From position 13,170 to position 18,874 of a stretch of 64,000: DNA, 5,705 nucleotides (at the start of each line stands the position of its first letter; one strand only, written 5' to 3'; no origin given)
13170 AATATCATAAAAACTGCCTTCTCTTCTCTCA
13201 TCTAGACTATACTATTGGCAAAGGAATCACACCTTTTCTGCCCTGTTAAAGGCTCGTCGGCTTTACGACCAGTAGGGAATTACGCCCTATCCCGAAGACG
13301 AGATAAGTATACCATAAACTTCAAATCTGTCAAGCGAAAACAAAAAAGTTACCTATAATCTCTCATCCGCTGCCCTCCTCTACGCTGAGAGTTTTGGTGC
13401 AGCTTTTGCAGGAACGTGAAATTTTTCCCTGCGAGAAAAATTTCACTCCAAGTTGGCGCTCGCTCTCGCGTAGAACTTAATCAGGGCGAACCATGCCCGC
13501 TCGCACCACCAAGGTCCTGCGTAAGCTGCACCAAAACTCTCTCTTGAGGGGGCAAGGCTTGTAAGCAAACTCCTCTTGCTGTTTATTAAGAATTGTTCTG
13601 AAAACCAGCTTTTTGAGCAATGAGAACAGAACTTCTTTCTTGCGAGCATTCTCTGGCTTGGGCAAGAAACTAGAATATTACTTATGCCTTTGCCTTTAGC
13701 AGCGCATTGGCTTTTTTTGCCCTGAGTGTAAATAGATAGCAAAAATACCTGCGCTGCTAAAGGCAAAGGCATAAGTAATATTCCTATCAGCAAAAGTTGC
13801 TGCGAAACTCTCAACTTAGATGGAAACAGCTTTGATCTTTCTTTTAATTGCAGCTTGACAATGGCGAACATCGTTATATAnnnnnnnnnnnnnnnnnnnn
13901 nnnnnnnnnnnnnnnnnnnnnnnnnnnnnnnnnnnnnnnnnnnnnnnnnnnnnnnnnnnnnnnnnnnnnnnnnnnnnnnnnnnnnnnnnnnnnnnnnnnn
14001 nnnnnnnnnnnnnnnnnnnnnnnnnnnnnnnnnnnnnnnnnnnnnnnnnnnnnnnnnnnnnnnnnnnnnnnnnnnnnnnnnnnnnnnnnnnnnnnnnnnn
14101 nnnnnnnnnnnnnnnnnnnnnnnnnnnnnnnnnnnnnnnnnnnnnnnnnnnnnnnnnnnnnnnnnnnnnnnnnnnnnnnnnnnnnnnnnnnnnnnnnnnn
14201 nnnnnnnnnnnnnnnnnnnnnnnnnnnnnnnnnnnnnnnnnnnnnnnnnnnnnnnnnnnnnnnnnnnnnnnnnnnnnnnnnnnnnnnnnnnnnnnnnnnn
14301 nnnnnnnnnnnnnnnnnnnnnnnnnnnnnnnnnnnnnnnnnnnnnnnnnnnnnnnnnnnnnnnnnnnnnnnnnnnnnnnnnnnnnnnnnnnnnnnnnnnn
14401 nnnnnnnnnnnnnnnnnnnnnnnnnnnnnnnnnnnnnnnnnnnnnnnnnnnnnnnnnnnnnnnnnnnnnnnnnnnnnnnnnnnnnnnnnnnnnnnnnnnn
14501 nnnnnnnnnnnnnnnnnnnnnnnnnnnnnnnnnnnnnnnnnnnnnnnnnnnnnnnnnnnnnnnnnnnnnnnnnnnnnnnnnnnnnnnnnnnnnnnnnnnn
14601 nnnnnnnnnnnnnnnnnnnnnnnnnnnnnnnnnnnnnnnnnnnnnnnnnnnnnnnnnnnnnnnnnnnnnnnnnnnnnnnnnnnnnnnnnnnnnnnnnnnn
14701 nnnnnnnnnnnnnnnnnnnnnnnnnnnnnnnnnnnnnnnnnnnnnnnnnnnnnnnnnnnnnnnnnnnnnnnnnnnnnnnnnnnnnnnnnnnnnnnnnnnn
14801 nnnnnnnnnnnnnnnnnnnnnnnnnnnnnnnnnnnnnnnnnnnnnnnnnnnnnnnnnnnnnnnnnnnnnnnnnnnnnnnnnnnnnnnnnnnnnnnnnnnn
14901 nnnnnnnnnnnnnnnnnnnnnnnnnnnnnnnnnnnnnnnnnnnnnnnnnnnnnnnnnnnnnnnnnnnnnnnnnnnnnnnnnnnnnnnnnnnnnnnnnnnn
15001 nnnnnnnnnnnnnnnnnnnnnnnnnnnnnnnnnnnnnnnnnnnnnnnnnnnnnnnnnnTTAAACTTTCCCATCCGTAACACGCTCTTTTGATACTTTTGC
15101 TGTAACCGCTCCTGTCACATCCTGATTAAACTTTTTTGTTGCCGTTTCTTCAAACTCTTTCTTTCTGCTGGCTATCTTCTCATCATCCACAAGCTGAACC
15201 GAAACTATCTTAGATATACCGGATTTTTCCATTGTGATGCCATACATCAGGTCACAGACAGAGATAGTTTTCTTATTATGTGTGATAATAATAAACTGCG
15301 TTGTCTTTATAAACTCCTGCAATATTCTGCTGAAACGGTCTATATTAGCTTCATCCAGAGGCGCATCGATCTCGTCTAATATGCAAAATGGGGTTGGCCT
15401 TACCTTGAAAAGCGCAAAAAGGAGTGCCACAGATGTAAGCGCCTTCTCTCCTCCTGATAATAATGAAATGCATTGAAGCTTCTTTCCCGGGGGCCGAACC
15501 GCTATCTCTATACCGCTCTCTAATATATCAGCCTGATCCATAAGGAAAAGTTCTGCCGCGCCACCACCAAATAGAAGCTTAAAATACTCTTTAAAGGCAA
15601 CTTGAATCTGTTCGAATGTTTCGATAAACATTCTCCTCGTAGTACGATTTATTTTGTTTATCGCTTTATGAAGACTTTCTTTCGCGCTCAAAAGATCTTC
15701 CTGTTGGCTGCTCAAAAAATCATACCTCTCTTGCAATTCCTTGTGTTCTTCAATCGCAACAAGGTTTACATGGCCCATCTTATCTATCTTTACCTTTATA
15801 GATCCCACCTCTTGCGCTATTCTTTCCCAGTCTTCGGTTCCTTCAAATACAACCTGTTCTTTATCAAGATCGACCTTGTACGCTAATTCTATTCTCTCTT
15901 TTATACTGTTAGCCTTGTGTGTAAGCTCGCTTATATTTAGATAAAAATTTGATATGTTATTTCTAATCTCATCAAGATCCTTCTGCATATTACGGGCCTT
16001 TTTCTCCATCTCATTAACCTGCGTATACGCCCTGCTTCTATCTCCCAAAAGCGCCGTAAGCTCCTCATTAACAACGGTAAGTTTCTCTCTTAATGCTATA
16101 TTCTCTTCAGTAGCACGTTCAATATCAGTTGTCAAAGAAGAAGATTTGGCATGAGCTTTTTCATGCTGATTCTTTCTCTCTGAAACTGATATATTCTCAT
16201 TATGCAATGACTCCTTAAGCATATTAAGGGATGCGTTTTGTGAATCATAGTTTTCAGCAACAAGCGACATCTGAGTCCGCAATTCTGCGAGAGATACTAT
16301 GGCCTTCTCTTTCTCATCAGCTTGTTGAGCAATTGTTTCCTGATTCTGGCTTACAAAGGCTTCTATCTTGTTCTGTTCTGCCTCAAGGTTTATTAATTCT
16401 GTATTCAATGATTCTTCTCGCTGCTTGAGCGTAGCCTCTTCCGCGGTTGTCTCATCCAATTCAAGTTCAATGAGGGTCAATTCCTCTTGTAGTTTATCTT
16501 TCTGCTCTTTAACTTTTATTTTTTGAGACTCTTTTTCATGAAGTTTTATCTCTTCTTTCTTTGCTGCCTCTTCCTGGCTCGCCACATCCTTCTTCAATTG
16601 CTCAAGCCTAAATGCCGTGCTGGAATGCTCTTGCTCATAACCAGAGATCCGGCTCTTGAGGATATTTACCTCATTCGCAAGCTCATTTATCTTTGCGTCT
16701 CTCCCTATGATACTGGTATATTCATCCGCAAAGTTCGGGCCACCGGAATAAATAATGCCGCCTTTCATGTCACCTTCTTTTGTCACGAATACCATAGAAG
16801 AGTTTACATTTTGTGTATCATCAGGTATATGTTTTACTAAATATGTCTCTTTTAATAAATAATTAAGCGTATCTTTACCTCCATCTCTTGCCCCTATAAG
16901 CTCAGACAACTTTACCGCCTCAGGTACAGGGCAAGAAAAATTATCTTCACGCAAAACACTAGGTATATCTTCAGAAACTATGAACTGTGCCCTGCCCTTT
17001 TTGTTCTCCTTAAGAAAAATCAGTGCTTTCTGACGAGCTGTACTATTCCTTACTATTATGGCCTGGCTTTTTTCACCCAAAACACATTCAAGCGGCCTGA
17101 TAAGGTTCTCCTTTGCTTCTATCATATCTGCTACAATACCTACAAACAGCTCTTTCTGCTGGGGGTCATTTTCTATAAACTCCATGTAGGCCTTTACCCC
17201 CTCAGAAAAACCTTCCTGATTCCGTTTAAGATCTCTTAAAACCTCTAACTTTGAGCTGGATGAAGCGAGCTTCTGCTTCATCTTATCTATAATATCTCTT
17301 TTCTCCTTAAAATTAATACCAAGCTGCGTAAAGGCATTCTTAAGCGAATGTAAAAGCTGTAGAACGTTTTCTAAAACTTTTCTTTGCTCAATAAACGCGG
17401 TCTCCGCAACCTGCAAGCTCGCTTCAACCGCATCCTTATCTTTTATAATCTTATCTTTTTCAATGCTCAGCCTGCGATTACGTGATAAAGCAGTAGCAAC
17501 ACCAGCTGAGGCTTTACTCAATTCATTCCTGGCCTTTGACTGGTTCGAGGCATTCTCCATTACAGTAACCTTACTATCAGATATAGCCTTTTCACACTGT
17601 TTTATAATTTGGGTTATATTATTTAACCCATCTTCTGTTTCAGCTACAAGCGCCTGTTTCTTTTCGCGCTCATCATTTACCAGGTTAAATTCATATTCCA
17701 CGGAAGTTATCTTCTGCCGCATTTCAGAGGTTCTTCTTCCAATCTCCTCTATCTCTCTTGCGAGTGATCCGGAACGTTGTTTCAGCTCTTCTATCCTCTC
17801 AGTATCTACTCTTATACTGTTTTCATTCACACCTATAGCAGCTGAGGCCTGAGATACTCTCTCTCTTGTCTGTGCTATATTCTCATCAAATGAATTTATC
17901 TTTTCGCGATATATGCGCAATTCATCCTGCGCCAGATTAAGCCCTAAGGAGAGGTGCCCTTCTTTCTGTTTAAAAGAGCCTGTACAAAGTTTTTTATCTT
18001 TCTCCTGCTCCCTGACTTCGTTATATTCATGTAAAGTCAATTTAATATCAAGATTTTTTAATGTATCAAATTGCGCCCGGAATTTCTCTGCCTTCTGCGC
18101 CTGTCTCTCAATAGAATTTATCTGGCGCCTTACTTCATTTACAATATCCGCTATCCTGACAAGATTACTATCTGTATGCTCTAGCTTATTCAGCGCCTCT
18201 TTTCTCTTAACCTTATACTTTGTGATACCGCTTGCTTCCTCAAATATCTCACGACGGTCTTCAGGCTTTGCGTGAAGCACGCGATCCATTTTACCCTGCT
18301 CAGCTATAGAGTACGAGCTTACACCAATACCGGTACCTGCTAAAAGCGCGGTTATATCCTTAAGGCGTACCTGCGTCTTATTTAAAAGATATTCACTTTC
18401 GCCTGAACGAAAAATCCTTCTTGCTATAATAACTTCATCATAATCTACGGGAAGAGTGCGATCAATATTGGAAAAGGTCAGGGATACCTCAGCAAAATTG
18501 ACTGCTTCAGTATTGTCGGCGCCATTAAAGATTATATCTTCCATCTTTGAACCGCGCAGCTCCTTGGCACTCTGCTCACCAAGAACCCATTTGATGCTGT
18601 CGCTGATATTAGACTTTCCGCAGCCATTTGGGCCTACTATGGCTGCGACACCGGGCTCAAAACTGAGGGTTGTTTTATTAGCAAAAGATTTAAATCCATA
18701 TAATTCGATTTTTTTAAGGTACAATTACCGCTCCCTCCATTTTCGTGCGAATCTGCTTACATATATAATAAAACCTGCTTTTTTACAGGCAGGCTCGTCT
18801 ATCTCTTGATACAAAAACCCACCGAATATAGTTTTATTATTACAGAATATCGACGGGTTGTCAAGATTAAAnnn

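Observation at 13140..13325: FMN riboswitch with a terminator expression platform; ribBA probably starts at GTG 13108, not the ORF-track ATG 13201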

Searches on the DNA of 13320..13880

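Call 58: search_rna_families(source=window, start=13320, end=13880, threshold=evalue, max_evalue=1)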
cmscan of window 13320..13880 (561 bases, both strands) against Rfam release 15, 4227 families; matches with E-value up to 1: 15.
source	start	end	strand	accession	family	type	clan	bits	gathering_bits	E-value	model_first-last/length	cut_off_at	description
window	13677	13779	-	RF03717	mir-3119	Gene; miRNA;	-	47.4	80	2.6e-09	1-85/85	no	mir-3119 microRNA precursor family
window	13677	13779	+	RF03717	mir-3119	Gene; miRNA;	-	47.1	80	3.2e-09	1-85/85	no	mir-3119 microRNA precursor family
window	13671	13785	-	RF00445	MIR399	Gene; miRNA;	-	47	57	8.1e-10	1-117/117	no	mir-399 microRNA precursor family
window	13671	13785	+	RF00445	MIR399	Gene; miRNA;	-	46.3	57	1.3e-09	1-117/117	no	mir-399 microRNA precursor family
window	13682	13774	+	RF03578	mir-3910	Gene; miRNA;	-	37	95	7.4e-06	1-82/82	no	mir-3910 microRNA precursor family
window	13682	13774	-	RF03370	mir-2566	Gene; miRNA;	-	36.7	86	2e-05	1-83/83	no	mir-2566 microRNA precursor family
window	13688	13768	+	RF00254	mir-16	Gene; miRNA;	CL00085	35.9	36.5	2.9e-06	1-82/82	no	mir-16 microRNA precursor family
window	13688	13768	-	RF00254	mir-16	Gene; miRNA;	CL00085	34.3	36.5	8.5e-06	1-82/82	no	mir-16 microRNA precursor family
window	13669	13788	+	RF04125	MIR9408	Gene; miRNA;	-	32.2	90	0.00017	1-117/117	no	MIR9408 microRNA precursor family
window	13669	13788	+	RF00898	mir-242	Gene; miRNA;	-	29.9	54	0.00041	1-77/77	no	mir-242 microRNA precursor family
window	13681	13775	+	RF03278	mir-980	Gene; miRNA;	-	26.5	47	0.0012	1-80/80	no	mir-980 microRNA precursor family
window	13690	13766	-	RF00669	mir-96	Gene; miRNA;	-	26.4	65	0.0029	1-78/78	no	mir-96 microRNA precursor family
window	13682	13774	-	RF03251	mir-4446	Gene; miRNA;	-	24.9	79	0.0089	1-82/82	no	mir-4446 microRNA precursor family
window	13674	13803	-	RF00265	SNORA69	Gene; snRNA; snoRNA; HACA-box;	-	22.2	47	0.17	1-132/132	no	Small nucleolar RNA SNORA69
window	13669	13880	+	RF02417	VR-RNA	Gene; sRNA;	-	16.3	100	0.42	1-389/397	3'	VR-RNA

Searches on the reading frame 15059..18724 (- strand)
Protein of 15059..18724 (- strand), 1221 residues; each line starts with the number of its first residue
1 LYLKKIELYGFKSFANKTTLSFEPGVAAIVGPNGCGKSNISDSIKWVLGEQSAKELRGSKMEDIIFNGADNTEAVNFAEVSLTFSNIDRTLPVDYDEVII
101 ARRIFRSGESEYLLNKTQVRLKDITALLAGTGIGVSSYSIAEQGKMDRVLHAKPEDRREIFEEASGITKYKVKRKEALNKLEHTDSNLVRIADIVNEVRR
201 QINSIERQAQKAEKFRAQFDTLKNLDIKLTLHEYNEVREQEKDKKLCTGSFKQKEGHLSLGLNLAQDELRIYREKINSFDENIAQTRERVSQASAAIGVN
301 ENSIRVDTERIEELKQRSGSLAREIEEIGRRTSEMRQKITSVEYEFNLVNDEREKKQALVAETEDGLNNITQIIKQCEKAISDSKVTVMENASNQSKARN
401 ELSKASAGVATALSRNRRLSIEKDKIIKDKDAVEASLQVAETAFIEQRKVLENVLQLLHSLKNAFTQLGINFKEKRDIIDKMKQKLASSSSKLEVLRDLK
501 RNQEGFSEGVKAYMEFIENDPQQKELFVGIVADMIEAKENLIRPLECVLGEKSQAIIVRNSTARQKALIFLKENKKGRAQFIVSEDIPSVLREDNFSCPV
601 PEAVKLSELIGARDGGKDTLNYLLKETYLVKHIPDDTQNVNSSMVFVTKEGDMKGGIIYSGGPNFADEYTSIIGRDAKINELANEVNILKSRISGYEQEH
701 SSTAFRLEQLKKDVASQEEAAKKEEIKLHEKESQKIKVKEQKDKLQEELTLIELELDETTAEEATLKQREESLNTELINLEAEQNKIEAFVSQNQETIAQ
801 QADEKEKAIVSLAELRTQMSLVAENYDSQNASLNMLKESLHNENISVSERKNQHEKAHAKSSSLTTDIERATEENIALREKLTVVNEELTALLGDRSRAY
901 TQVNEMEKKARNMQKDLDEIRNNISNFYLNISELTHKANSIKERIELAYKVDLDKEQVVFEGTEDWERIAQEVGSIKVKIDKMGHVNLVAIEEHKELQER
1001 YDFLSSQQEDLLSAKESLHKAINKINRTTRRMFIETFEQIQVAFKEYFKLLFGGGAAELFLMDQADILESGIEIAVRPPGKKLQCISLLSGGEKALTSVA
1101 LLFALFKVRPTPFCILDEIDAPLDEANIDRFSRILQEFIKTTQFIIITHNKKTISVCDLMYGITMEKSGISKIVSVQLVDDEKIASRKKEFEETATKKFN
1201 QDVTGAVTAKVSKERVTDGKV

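Call 70: search_protein_families(library=pfam, proteins=[window:15059-18724:-], max_evalue=0.00001)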
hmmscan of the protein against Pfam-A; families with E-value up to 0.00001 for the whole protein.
window:15059-18724:- (1221 aa): 5 families
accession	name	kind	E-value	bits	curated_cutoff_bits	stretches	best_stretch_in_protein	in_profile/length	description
PF02463.25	SMC_N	-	2.9e-65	220.2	40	1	2-1171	1-219/220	RecF/RecN/SMC N terminal domain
PF13476.12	AAA_23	-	1.8e-15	58.6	27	1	5-213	1-157/201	AAA domain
PF06470.18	SMC_hinge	-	1.4e-13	51.7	22.5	1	527-631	4-107/116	SMC proteins Flexible Hinge Domain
PF13175.12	AAA_15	-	2.9e-09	37.5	32.1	1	1-397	1-283/374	AAA ATPase domain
PF13304.12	AAA_21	-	3.4e-08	34.4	27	0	1042-1150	220-299/304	AAA domain, putative AbiEii toxin, Type IV TA system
